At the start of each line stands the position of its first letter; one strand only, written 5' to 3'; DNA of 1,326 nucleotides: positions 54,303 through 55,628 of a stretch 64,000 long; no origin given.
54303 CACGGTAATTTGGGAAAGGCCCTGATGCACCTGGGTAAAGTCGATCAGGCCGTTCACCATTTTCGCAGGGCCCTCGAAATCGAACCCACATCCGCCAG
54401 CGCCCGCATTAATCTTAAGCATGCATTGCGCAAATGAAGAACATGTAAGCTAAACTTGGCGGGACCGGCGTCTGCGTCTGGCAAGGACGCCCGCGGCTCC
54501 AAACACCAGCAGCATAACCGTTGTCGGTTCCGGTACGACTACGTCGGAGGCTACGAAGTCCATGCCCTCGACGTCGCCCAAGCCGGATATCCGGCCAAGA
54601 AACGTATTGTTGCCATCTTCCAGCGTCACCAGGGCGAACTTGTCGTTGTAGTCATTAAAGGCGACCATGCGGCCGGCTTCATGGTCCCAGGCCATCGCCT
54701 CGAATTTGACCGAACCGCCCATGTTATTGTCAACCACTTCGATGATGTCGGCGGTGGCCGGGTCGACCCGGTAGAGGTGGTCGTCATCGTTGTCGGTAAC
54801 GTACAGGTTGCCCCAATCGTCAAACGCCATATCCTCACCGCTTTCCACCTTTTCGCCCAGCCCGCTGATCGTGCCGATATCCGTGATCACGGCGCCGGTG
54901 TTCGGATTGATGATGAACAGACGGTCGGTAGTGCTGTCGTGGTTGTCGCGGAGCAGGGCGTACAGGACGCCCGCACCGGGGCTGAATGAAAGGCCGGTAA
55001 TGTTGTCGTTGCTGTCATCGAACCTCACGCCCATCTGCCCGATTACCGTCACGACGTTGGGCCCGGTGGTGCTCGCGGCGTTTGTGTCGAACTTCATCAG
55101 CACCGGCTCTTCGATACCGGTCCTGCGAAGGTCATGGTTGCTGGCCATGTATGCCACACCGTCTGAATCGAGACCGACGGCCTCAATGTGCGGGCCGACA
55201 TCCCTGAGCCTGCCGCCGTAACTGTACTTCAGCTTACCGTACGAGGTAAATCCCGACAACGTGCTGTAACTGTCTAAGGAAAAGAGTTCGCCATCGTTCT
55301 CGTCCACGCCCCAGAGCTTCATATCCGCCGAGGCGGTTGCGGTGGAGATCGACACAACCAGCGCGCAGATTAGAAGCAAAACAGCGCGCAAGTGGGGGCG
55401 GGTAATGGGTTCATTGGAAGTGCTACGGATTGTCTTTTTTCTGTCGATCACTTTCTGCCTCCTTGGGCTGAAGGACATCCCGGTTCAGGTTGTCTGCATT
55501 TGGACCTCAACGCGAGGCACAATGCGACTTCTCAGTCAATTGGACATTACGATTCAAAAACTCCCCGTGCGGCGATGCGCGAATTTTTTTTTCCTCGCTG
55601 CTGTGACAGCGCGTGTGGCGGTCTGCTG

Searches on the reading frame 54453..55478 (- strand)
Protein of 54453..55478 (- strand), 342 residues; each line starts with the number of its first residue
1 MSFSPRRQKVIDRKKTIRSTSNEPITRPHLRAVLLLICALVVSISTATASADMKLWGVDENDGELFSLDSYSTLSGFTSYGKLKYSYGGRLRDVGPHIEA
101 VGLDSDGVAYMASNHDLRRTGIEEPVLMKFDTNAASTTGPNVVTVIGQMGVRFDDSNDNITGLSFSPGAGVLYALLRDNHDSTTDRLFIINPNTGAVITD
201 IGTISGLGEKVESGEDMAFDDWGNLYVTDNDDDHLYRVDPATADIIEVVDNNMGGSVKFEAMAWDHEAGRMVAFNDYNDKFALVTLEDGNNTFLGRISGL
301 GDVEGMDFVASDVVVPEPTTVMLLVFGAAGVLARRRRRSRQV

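Call 70: search_protein_families(library=pfam, proteins=[window:54453-55478:-], max_evalue=0.001)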
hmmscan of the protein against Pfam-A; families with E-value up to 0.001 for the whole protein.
window:54453-55478:- (342 aa): 3 families
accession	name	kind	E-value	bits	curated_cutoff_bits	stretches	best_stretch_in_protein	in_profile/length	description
PF21959.2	DUF6923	-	4.9e-07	30.2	27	1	163-264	40-139/234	Repeat of unknown function (DUF6923)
PF07589.16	PEP-CTERM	-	1e-05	25.9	20.7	1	315-337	2-24/24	PEP-CTERM motif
PF14339.12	DUF4394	-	0.0009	19.1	29.6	0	151-212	19-70/230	Domain of unknown function (DUF4394)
